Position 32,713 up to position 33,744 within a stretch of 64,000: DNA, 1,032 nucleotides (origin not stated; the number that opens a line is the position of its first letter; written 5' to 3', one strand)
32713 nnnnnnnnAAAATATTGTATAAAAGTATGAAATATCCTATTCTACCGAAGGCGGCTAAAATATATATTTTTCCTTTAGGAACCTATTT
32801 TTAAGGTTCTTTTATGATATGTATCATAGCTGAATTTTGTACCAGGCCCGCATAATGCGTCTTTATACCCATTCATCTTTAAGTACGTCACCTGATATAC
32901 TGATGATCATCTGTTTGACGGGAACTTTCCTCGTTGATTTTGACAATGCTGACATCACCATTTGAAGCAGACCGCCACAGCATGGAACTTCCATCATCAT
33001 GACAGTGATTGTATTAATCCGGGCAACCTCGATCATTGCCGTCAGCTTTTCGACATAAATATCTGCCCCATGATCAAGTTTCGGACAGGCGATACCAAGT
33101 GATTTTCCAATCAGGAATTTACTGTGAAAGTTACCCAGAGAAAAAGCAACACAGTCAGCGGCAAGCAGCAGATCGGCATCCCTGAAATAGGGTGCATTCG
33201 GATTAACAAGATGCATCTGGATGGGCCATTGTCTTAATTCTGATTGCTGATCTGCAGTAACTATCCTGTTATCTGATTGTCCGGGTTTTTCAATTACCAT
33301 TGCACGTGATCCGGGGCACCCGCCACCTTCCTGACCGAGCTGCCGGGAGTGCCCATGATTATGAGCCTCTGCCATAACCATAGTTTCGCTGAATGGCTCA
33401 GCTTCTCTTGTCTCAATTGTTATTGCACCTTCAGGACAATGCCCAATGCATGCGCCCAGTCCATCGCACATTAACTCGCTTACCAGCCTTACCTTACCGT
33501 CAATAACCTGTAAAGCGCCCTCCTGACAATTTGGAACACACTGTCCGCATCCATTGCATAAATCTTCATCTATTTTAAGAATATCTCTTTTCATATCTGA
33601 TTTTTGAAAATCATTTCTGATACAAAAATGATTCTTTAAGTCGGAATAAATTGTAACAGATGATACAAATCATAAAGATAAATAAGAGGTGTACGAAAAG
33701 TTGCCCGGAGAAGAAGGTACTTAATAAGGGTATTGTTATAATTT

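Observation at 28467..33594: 1417-aa fused double-activase / dehydratase-like iron-sulfur enzyme with its own upstream ferredoxin: an uncharacterised ATP-driven low-potential redox module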

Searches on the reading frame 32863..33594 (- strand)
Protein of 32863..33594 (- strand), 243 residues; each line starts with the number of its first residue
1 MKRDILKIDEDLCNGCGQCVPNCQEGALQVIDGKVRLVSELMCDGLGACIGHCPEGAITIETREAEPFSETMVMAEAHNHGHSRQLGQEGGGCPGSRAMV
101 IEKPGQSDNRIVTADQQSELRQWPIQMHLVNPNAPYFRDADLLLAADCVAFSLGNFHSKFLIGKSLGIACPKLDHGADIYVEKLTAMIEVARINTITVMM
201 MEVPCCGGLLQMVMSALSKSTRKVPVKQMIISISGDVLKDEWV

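Call 5: search_protein_families(library=pfam, proteins=[window:32863-33594:-])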
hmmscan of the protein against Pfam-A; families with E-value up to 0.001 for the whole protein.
window:32863-33594:- (243 aa): 8 families
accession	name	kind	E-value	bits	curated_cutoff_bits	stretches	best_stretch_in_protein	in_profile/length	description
PF00037.32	Fer4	-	3.3e-12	46.1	21.1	1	7-28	2-23/24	4Fe-4S binding domain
PF12837.12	Fer4_6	-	1.7e-07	31.3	25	1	7-28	3-24/24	4Fe-4S binding domain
PF13237.11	Fer4_10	-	3.9e-07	30.3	25.5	1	6-54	2-53/53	4Fe-4S dicluster domain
PF12838.12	Fer4_7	-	1.9e-06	28.7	27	1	13-57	2-52/52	4Fe-4S dicluster domain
PF14697.11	Fer4_21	-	2.9e-06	27.7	35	1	7-59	2-58/59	4Fe-4S dicluster domain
PF13187.11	Fer4_9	-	7.5e-06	26.3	27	1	13-58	2-52/52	4Fe-4S dicluster domain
PF25160.1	LdpA_Fe-S-bd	-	0.00016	21.8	27.6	0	8-28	23-43/49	LdpA Fe-S cluster-binding domain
PF12797.12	Fer4_2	-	0.00043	20.5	24.5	1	6-23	3-20/22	4Fe-4S binding domain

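Call 6: search_protein_families(library=ncbifam, proteins=[window:32863-33594:-])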
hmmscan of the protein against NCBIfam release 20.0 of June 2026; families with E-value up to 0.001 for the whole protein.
window:32863-33594:- (243 aa): 33 families (the best 25 are shown)
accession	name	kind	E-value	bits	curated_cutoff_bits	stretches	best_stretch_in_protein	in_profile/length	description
NF041778.1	hetero_SS_HdrA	equivalog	6.5e-09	34.2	1400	1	3-62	579-637/771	ferredoxin:CoB-CoM heterodisulfide reductase subunit HdrA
NF040864.1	HgcB_ferredoxin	equivalog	8.4e-09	35.2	99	1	6-62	9-65/93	mercury methylation ferredoxin HgcB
NF040770.1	hetero_SS_HdrA2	exception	1.6e-08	33.1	1100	1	7-68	573-633/777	CoB-CoM heterodisulfide reductase HdrA2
TIGR02700.1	flavo_MJ0208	hypoth_equivalog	4.2e-08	32.7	251.35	1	7-59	144-195/234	dihydromethanopterin reductase (acceptor)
NF041891.1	hdrA_Methbact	equivalog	4.7e-08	31.7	1300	1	5-66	566-626/762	ferredoxin:CoB-CoM heterodisulfide reductase subunit HdrA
TIGR04041.1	activase_YjjW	hypoth_equivalog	8e-08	32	250.2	1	12-57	42-86/276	YjjW family glycine radical enzyme activase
NF005506.0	PRK07118.1-5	equivalog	1.6e-07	31.1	388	1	4-33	163-192/279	Fe-S cluster domain-containing protein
NF038196.1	ferrodoxin_EFR1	subfamily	1.7e-07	31.5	75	1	7-63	181-234/242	EFR1 family ferrodoxin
TIGR03294.1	FrhG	equivalog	1.2e-06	28.5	245.5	1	8-57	171-219/228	coenzyme F420 hydrogenase subunit gamma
NF043069.1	T4HPD_activ_SAM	equivalog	2.3e-06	27.2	425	1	6-64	46-103/299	trans-4-hydroxy-L-proline dehydratase activase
NF041836.1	rnfB_Methano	equivalog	2.4e-06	27.2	445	1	13-86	143-212/265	Rnf electron transport complex subunit RnfB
NF005505.0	PRK07118.1-4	equivalog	3.5e-06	26.7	378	1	13-97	143-222/265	Fe-S cluster domain-containing protein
TIGR01944.1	rnfB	subfamily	8.1e-06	25.5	68.7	1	3-67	105-169/190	RnfABCDGE type electron transport complex subunit B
TIGR02912.1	sulfite_red_C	equivalog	1.3e-05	24.3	324.1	1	7-60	165-220/314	sulfite reductase subunit C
NF005503.0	PRK07118.1-2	equivalog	1.7e-05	24.2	252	0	2-38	158-194/292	RnfABCDGE type electron transport complex subunit B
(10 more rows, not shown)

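Call 35: find_homologous_proteins(query=window:32863-33594:-, max_evalue=0.00001)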
Query window:32863-33594:- (243 aa): 7999 proteins with E <= 0.00001 among 8000 candidates; the best 120 are listed.
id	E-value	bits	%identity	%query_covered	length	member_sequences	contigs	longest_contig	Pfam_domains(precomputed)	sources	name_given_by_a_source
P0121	3.9e-154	529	95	100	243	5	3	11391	PF14697.12,PF12837.13,PF00037.33,PF12838.13,PF13237.12,PF13187.12,PF27217.1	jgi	jgi:NAD-dependent dihydropyrimidine dehydrogenase PreA subunit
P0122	1.9e-135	468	81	100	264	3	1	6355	PF14697.12,PF12837.13,PF00037.33,PF12838.13,PF13237.12,PF13187.12,PF27217.1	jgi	jgi:NAD-dependent dihydropyrimidine dehydrogenase PreA subunit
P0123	1.0e-127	442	75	100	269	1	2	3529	PF14697.12,PF12837.13,PF00037.33,PF12838.13,PF13237.12,PF27217.1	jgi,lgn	jgi:NAD-dependent dihydropyrimidine dehydrogenase PreA subunit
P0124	4.4e-127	440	77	100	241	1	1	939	PF14697.12,PF12837.13,PF00037.33,PF12838.13,PF13237.12,PF27217.1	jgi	jgi:NAD-dependent dihydropyrimidine dehydrogenase PreA subunit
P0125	4.9e-127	440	78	100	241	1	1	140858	PF14697.12,PF12837.13,PF00037.33,PF12838.13,PF13237.12,PF13187.12,PF27217.1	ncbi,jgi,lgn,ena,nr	ncbi:MAG: 4Fe-4S binding protein [Bacteroidetes bacterium]|jgi:NAD-dependent dihydropyrimidine dehyd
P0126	6.7e-127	440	78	100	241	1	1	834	PF14697.12,PF12837.13,PF00037.33,PF12838.13,PF13237.12,PF13187.12,PF27217.1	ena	-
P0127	1.1e-126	439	79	100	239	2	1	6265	PF14697.12,PF12837.13,PF00037.33,PF12838.13,PF13237.12,PF27217.1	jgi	jgi:MinD superfamily P-loop ATPase containing an inserted ferredoxin domain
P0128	1.6e-126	439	77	100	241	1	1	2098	PF14697.12,PF12837.13,PF00037.33,PF12838.13,PF13237.12,PF13187.12,PF27217.1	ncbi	-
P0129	3.1e-126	438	64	100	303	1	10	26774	PF14697.12,PF12837.13,PF00037.33,PF12838.13,PF13237.12,PF27217.1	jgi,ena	jgi:NAD-dependent dihydropyrimidine dehydrogenase PreA subunit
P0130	4.4e-126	437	77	100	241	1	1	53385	PF14697.12,PF12837.13,PF00037.33,PF12838.13,PF13237.12,PF13187.12,PF27217.1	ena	-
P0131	6.7e-126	437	78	100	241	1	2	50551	PF14697.12,PF12837.13,PF00037.33,PF12838.13,PF13237.12,PF13187.12,PF27217.1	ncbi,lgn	ncbi:MAG: 4Fe-4S binding protein [Bacteroidota bacterium]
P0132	1.2e-125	436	78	100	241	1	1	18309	PF14697.12,PF12837.13,PF00037.33,PF12838.13,PF13237.12,PF13187.12,PF27217.1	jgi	-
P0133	1.3e-125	436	77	100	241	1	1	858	PF14697.12,PF12837.13,PF00037.33,PF12838.13,PF13237.12,PF13187.12,PF27217.1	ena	-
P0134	4.2e-125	434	77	100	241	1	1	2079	PF14697.12,PF12837.13,PF00037.33,PF12838.13,PF13237.12,PF13187.12,PF27217.1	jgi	jgi:NAD-dependent dihydropyrimidine dehydrogenase PreA subunit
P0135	1.3e-124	432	64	100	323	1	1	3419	PF14697.12,PF12837.13,PF00037.33,PF12838.13,PF13237.12,PF27217.1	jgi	jgi:ferredoxin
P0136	1.5e-124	432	67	99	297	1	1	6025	PF14697.12,PF12837.13,PF00037.33,PF12838.13,PF13237.12,PF13187.12,PF27217.1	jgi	jgi:NAD-dependent dihydropyrimidine dehydrogenase PreA subunit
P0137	1.8e-124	432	66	100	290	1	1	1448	PF14697.12,PF12837.13,PF00037.33,PF12838.13,PF13237.12,PF13187.12,PF27217.1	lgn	-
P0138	1.9e-124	432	65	100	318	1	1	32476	PF14697.12,PF12837.13,PF00037.33,PF12838.13,PF13237.12,PF13187.12,PF27217.1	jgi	jgi:ferredoxin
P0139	3.4e-124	431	78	100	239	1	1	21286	PF14697.12,PF12837.13,PF00037.33,PF12838.13,PF13237.12,PF13187.12,PF27217.1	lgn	-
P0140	3.6e-124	431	65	100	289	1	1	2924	PF14697.12,PF12837.13,PF00037.33,PF12838.13,PF13237.12,PF27217.1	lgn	-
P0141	3.6e-124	431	65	100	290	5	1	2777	PF14697.12,PF12837.13,PF00037.33,PF12838.13,PF13237.12,PF13187.12,PF27217.1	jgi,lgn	jgi:NAD-dependent dihydropyrimidine dehydrogenase PreA subunit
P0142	4.4e-124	431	75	100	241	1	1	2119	PF14697.12,PF12837.13,PF00037.33,PF12838.13,PF13237.12,PF27217.1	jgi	jgi:NAD-dependent dihydropyrimidine dehydrogenase PreA subunit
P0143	4.7e-124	430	77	100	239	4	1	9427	PF14697.12,PF12837.13,PF00037.33,PF12838.13,PF13237.12,PF13187.12,PF27217.1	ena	-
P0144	6.0e-124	430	66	100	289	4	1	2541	PF14697.12,PF12837.13,PF00037.33,PF12838.13,PF13237.12,PF27217.1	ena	-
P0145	6.0e-124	430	65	100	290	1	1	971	PF14697.12,PF12837.13,PF00037.33,PF12838.13,PF13237.12,PF13187.12,PF27217.1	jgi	jgi:NAD-dependent dihydropyrimidine dehydrogenase PreA subunit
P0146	6.4e-124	430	65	100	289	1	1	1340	PF14697.12,PF12837.13,PF00037.33,PF12838.13,PF13237.12,PF13187.12,PF27217.1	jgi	-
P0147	7.5e-124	430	65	100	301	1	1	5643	PF14697.12,PF12837.13,PF00037.33,PF12838.13,PF13237.12,PF27217.1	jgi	jgi:NAD-dependent dihydropyrimidine dehydrogenase PreA subunit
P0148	9.0e-124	430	78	100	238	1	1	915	PF14697.12,PF12837.13,PF00037.33,PF12838.13,PF13237.12,PF13187.12,PF27217.1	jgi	jgi:NAD-dependent dihydropyrimidine dehydrogenase PreA subunit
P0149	9.1e-124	430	66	100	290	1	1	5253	PF14697.12,PF12837.13,PF00037.33,PF12838.13,PF13237.12,PF27217.1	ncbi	-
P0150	1.3e-123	429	66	100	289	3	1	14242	PF14697.12,PF12837.13,PF00037.33,PF12838.13,PF13237.12,PF27217.1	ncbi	-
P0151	1.4e-123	429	76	100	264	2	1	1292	PF14697.12,PF12837.13,PF00037.33,PF12838.13,PF13237.12,PF13187.12,PF27217.1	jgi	jgi:ferredoxin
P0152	1.6e-123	429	66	100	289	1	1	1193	PF14697.12,PF12837.13,PF00037.33,PF12838.13,PF13237.12,PF27217.1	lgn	-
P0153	1.8e-123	429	65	100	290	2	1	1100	PF14697.12,PF12837.13,PF00037.33,PF12838.13,PF13237.12,PF13187.12,PF27217.1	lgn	-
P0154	1.8e-123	429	65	100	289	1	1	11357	PF14697.12,PF12837.13,PF00037.33,PF12838.13,PF13237.12,PF13187.12,PF27217.1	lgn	-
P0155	1.9e-123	428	64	100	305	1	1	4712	PF14697.12,PF12837.13,PF00037.33,PF12838.13,PF13237.12,PF13187.12,PF27217.1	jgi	jgi:NAD-dependent dihydropyrimidine dehydrogenase PreA subunit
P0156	2.0e-123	428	65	100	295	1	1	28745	PF14697.12,PF12837.13,PF00037.33,PF12838.13,PF13237.12,PF27217.1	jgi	jgi:NAD-dependent dihydropyrimidine dehydrogenase PreA subunit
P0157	2.3e-123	428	75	100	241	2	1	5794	PF14697.12,PF12837.13,PF00037.33,PF12838.13,PF13237.12,PF13187.12,PF27217.1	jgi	jgi:NAD-dependent dihydropyrimidine dehydrogenase PreA subunit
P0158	2.4e-123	428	64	100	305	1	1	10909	PF14697.12,PF12837.13,PF00037.33,PF12838.13,PF13237.12,PF27217.1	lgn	-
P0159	2.6e-123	428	66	100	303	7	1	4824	PF14697.12,PF12837.13,PF00037.33,PF12838.13,PF13237.12,PF27217.1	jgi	jgi:NAD-dependent dihydropyrimidine dehydrogenase PreA subunit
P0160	2.9e-123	428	64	100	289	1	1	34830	PF14697.12,PF12837.13,PF00037.33,PF12838.13,PF13237.12,PF27217.1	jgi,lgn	jgi:NAD-dependent dihydropyrimidine dehydrogenase PreA subunit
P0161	2.9e-123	428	76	100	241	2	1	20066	PF12837.13,PF00037.33,PF13237.12,PF27217.1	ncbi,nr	ncbi:MAG: 4Fe-4S binding protein [Bacteroidia bacterium]|nr:4Fe-4S binding protein [Bacteroidia bact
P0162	3.2e-123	428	65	100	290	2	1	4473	PF14697.12,PF12837.13,PF00037.33,PF12838.13,PF13237.12,PF13187.12,PF27217.1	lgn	-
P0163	3.4e-123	428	65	100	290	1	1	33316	PF14697.12,PF12837.13,PF00037.33,PF12838.13,PF13237.12,PF13187.12,PF27217.1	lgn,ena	-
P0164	3.5e-123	428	77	100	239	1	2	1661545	PF14697.12,PF12837.13,PF00037.33,PF12838.13,PF13237.12,PF13187.12,PF27217.1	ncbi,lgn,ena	-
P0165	4.1e-123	427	65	100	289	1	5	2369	PF14697.12,PF12837.13,PF00037.33,PF12838.13,PF13237.12,PF27217.1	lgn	-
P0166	4.2e-123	427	63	100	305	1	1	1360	PF12837.13,PF00037.33,PF12838.13,PF13237.12,PF27217.1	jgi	-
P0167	4.9e-123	427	63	100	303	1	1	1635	PF12837.13,PF00037.33,PF12838.13,PF13237.12,PF27217.1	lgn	-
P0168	6.0e-123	427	63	100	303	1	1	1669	PF12837.13,PF00037.33,PF12838.13,PF13237.12,PF27217.1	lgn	-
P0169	8.0e-123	426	66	100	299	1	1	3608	PF14697.12,PF12837.13,PF00037.33,PF12838.13,PF13237.12,PF27217.1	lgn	-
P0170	8.1e-123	426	63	100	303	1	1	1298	PF14697.12,PF12837.13,PF00037.33,PF12838.13,PF13237.12,PF13187.12,PF27217.1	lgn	-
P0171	8.4e-123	426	65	100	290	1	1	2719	PF12837.13,PF00037.33,PF13484.12,PF12838.13,PF13237.12,PF27217.1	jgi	jgi:NAD-dependent dihydropyrimidine dehydrogenase PreA subunit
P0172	9.6e-123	426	64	100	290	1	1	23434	PF14697.12,PF12837.13,PF00037.33,PF12838.13,PF13237.12,PF13187.12,PF27217.1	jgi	-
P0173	9.8e-123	426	75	100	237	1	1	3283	PF14697.12,PF12837.13,PF00037.33,PF12838.13,PF13237.12,PF27217.1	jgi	jgi:NAD-dependent dihydropyrimidine dehydrogenase PreA subunit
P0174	1.0e-122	426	77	100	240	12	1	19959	PF14697.12,PF12837.13,PF00037.33,PF12838.13,PF13237.12,PF13187.12,PF27217.1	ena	-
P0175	1.2e-122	426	77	100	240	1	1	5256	PF14697.12,PF12837.13,PF00037.33,PF12838.13,PF13237.12,PF13187.12,PF27217.1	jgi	jgi:NAD-dependent dihydropyrimidine dehydrogenase PreA subunit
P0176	1.2e-122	426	66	100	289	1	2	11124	PF14697.12,PF12837.13,PF00037.33,PF12838.13,PF13237.12,PF13187.12,PF27217.1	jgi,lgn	jgi:NAD-dependent dihydropyrimidine dehydrogenase PreA subunit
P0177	1.3e-122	426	77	100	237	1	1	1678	PF14697.12,PF12837.13,PF00037.33,PF12838.13,PF13237.12,PF13187.12,PF27217.1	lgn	-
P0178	1.4e-122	426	65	100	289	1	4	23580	PF14697.12,PF12837.13,PF00037.33,PF12838.13,PF13237.12,PF27217.1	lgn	-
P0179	1.4e-122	426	66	100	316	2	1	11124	PF14697.12,PF12837.13,PF00037.33,PF12838.13,PF13237.12,PF27217.1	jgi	jgi:ferredoxin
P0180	1.5e-122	426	76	100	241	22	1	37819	PF14697.12,PF12837.13,PF00037.33,PF12838.13,PF13237.12,PF13187.12,PF27217.1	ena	-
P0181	2.2e-122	425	63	100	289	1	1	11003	PF14697.12,PF12837.13,PF00037.33,PF12838.13,PF13237.12,PF13187.12,PF27217.1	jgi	-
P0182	2.8e-122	425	63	100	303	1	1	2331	PF14697.12,PF12837.13,PF00037.33,PF12838.13,PF13237.12,PF27217.1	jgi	jgi:NAD-dependent dihydropyrimidine dehydrogenase PreA subunit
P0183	3.0e-122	425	64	100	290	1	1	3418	PF14697.12,PF12837.13,PF00037.33,PF12838.13,PF13237.12,PF13187.12,PF27217.1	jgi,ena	-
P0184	3.9e-122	424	65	100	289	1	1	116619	PF14697.12,PF12837.13,PF00037.33,PF12838.13,PF13237.12,PF27217.1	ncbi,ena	-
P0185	4.4e-122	424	64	100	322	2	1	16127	PF14697.12,PF12837.13,PF00037.33,PF12838.13,PF13237.12,PF13187.12,PF27217.1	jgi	jgi:ferredoxin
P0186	5.0e-122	424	75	100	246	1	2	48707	PF14697.12,PF12837.13,PF00037.33,PF12838.13,PF13237.12,PF13187.12,PF27217.1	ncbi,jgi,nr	ncbi:MAG: 4Fe-4S binding protein [Bacteroidales bacterium]|jgi:NAD-dependent dihydropyrimidine dehyd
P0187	5.1e-122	424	63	100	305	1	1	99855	PF14697.12,PF12837.13,PF00037.33,PF12838.13,PF13237.12,PF13187.12,PF27217.1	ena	-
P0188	5.4e-122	424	77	100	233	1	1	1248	PF14697.12,PF12837.13,PF00037.33,PF12838.13,PF13237.12,PF13187.12,PF27217.1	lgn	-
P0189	5.8e-122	424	79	100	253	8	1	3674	PF14697.12,PF12837.13,PF00037.33,PF12838.13,PF13237.12,PF13187.12,PF27217.1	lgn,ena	-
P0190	6.3e-122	423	65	100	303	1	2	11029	PF14697.12,PF12837.13,PF00037.33,PF12838.13,PF13237.12,PF27217.1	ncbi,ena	ncbi:MAG: 4Fe-4S binding protein [Bacteroidales bacterium]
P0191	6.6e-122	423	71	100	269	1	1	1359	PF14697.12,PF12837.13,PF00037.33,PF12838.13,PF13237.12,PF13187.12,PF27217.1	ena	-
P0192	7.5e-122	423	61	100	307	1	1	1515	PF14697.12,PF12837.13,PF00037.33,PF12838.13,PF13237.12,PF27217.1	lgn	-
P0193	8.5e-122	423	65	100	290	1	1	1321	PF14697.12,PF12837.13,PF00037.33,PF12838.13,PF13237.12,PF27217.1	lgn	-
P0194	1.0e-121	423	61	100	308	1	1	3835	PF14697.12,PF12837.13,PF00037.33,PF12838.13,PF13237.12,PF27217.1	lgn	-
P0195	1.0e-121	423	62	100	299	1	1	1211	PF14697.12,PF12837.13,PF00037.33,PF12838.13,PF13237.12,PF27217.1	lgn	-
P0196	1.2e-121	423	65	100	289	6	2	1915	PF14697.12,PF12837.13,PF00037.33,PF12838.13,PF13237.12,PF13187.12,PF27217.1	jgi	-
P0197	1.2e-121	423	63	100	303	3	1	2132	PF14697.12,PF12837.13,PF00037.33,PF12838.13,PF13237.12,PF27217.1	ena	-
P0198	1.3e-121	422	63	100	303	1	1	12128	PF12837.13,PF00037.33,PF13237.12,PF27217.1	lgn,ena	-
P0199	1.5e-121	422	77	100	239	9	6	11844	PF14697.12,PF12837.13,PF00037.33,PF12838.13,PF13237.12,PF13187.12,PF27217.1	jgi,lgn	-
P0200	1.6e-121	422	63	100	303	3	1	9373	PF14697.12,PF12837.13,PF00037.33,PF12838.13,PF13237.12,PF27217.1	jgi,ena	-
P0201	1.6e-121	422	63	100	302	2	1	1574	PF14697.12,PF12837.13,PF00037.33,PF12838.13,PF13237.12,PF27217.1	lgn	-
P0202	1.7e-121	422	64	100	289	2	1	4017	PF14697.12,PF12837.13,PF00037.33,PF12838.13,PF13237.12,PF13187.12,PF27217.1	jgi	jgi:NAD-dependent dihydropyrimidine dehydrogenase PreA subunit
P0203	1.9e-121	422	64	100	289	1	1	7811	PF14697.12,PF12837.13,PF00037.33,PF12838.13,PF13237.12,PF13187.12,PF27217.1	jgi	jgi:NAD-dependent dihydropyrimidine dehydrogenase PreA subunit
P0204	1.9e-121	422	67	100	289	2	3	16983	PF14697.12,PF12837.13,PF00037.33,PF12838.13,PF13237.12,PF13187.12,PF27217.1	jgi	-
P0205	1.9e-121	422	75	100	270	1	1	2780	PF14697.12,PF12837.13,PF00037.33,PF12838.13,PF13237.12,PF13187.12,PF27217.1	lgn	-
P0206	2.0e-121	422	64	100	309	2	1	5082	PF14697.12,PF12837.13,PF00037.33,PF12838.13,PF13237.12,PF13187.12,PF27217.1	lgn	-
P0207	2.0e-121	422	64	100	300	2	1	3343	PF14697.12,PF12837.13,PF00037.33,PF12838.13,PF13237.12,PF13187.12,PF27217.1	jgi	jgi:NAD-dependent dihydropyrimidine dehydrogenase PreA subunit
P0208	2.1e-121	422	64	100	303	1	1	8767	PF14697.12,PF12837.13,PF00037.33,PF12838.13,PF13237.12,PF27217.1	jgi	jgi:NAD-dependent dihydropyrimidine dehydrogenase PreA subunit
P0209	2.3e-121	422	58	100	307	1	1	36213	PF14697.12,PF12837.13,PF00037.33,PF12838.13,PF13237.12,PF27217.1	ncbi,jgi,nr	ncbi:MAG: 4Fe-4S binding protein [Bacteroidales bacterium]|jgi:NAD-dependent dihydropyrimidine dehyd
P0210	2.3e-121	422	63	100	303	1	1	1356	PF14697.12,PF12837.13,PF00037.33,PF12838.13,PF13237.12,PF27217.1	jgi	-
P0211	2.6e-121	421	64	100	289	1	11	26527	PF14697.12,PF12837.13,PF00037.33,PF12838.13,PF13237.12,PF13187.12,PF27217.1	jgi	jgi:NAD-dependent dihydropyrimidine dehydrogenase PreA subunit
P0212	2.6e-121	421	63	100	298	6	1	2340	PF14697.12,PF12837.13,PF00037.33,PF12838.13,PF13237.12,PF13187.12,PF27217.1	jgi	jgi:NAD-dependent dihydropyrimidine dehydrogenase PreA subunit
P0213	2.7e-121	421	64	100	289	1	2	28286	PF14697.12,PF12837.13,PF00037.33,PF12838.13,PF13237.12,PF27217.1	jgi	jgi:NAD-dependent dihydropyrimidine dehydrogenase PreA subunit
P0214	2.8e-121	421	64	100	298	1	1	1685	PF14697.12,PF12837.13,PF00037.33,PF12838.13,PF13237.12,PF13187.12,PF27217.1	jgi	jgi:NAD-dependent dihydropyrimidine dehydrogenase PreA subunit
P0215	2.9e-121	421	63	100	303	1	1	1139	PF14697.12,PF12837.13,PF00037.33,PF12838.13,PF13237.12,PF13187.12,PF27217.1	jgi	jgi:NAD-dependent dihydropyrimidine dehydrogenase PreA subunit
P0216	2.9e-121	421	65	100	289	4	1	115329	PF14697.12,PF12837.13,PF00037.33,PF12838.13,PF13237.12,PF13187.12,PF27217.1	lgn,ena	-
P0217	3.0e-121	421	75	100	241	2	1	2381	PF14697.12,PF12837.13,PF00037.33,PF12838.13,PF13237.12,PF13187.12,PF27217.1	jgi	jgi:ferredoxin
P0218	3.4e-121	421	76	100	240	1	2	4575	PF14697.12,PF12837.13,PF00037.33,PF12838.13,PF13237.12,PF13187.12,PF27217.1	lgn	-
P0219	3.7e-121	421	64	100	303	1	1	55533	PF14697.12,PF12837.13,PF00037.33,PF12838.13,PF13237.12,PF13187.12,PF27217.1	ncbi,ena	-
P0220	3.8e-121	421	64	100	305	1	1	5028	PF14697.12,PF12837.13,PF00037.33,PF12838.13,PF13237.12,PF27217.1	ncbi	-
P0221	4.0e-121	421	62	100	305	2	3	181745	PF14697.12,PF12837.13,PF00037.33,PF12838.13,PF13237.12,PF27217.1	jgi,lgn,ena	-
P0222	4.2e-121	421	60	100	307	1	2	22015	PF14697.12,PF12837.13,PF00037.33,PF12838.13,PF13237.12,PF27217.1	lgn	-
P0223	4.3e-121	421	63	100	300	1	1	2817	PF14697.12,PF12837.13,PF00037.33,PF12838.13,PF13237.12,PF13187.12,PF27217.1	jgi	jgi:NAD-dependent dihydropyrimidine dehydrogenase PreA subunit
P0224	5.4e-121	420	64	100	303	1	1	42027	PF14697.12,PF12837.13,PF00037.33,PF12838.13,PF13237.12,PF27217.1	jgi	jgi:NAD-dependent dihydropyrimidine dehydrogenase PreA subunit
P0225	5.6e-121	420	78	100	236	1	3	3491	PF12837.13,PF00037.33,PF12838.13,PF13237.12,PF27217.1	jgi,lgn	jgi:ferredoxin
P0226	6.4e-121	420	63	100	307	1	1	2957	PF12837.13,PF00037.33,PF12838.13,PF13237.12,PF13187.12,PF27217.1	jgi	jgi:NAD-dependent dihydropyrimidine dehydrogenase PreA subunit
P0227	6.6e-121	420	61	100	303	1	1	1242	PF14697.12,PF12837.13,PF00037.33,PF12838.13,PF13237.12,PF13187.12,PF27217.1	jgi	-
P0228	7.5e-121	420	62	100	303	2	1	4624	PF12837.13,PF00037.33,PF12838.13,PF13237.12,PF27217.1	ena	-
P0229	7.8e-121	420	64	100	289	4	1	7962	PF14697.12,PF12837.13,PF00037.33,PF12838.13,PF13237.12,PF13187.12,PF27217.1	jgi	jgi:NAD-dependent dihydropyrimidine dehydrogenase PreA subunit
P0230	8.3e-121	420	62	100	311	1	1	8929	PF14697.12,PF12837.13,PF00037.33,PF12838.13,PF13237.12,PF13187.12,PF27217.1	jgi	jgi:ferredoxin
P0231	8.5e-121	420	64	100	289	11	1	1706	PF14697.12,PF12837.13,PF00037.33,PF12838.13,PF13237.12,PF13187.12,PF27217.1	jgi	jgi:NAD-dependent dihydropyrimidine dehydrogenase PreA subunit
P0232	8.8e-121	420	63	100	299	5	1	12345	PF14697.12,PF12837.13,PF00037.33,PF12838.13,PF13237.12,PF13187.12,PF27217.1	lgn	-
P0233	9.5e-121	420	64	100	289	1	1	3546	PF14697.12,PF12837.13,PF00037.33,PF12838.13,PF13237.12,PF27217.1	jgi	jgi:NAD-dependent dihydropyrimidine dehydrogenase PreA subunit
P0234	1.0e-120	420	65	100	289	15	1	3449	PF14697.12,PF12837.13,PF00037.33,PF12838.13,PF13237.12,PF27217.1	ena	-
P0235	1.0e-120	419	63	100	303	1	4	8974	PF14697.12,PF12837.13,PF00037.33,PF12838.13,PF13237.12,PF13187.12,PF27217.1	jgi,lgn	jgi:NAD-dependent dihydropyrimidine dehydrogenase PreA subunit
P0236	1.1e-120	419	64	100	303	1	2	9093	PF14697.12,PF12837.13,PF00037.33,PF12838.13,PF13237.12,PF13187.12,PF27217.1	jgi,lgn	jgi:NAD-dependent dihydropyrimidine dehydrogenase PreA subunit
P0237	1.1e-120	419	65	100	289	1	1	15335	PF14697.12,PF12837.13,PF00037.33,PF12838.13,PF13237.12,PF27217.1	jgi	jgi:NAD-dependent dihydropyrimidine dehydrogenase PreA subunit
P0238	1.1e-120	419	65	100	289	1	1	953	PF14697.12,PF12837.13,PF00037.33,PF12838.13,PF13237.12,PF13187.12,PF27217.1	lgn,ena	-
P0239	1.2e-120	419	61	100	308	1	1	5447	PF14697.12,PF12837.13,PF00037.33,PF12838.13,PF13237.12,PF27217.1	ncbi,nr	ncbi:MAG: 4Fe-4S binding protein [Bacteroidia bacterium]|nr:4Fe-4S binding protein [Bacteroidia bact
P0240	1.2e-120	419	64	100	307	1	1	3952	PF14697.12,PF12837.13,PF00037.33,PF12838.13,PF13237.12,PF27217.1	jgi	jgi:ferredoxin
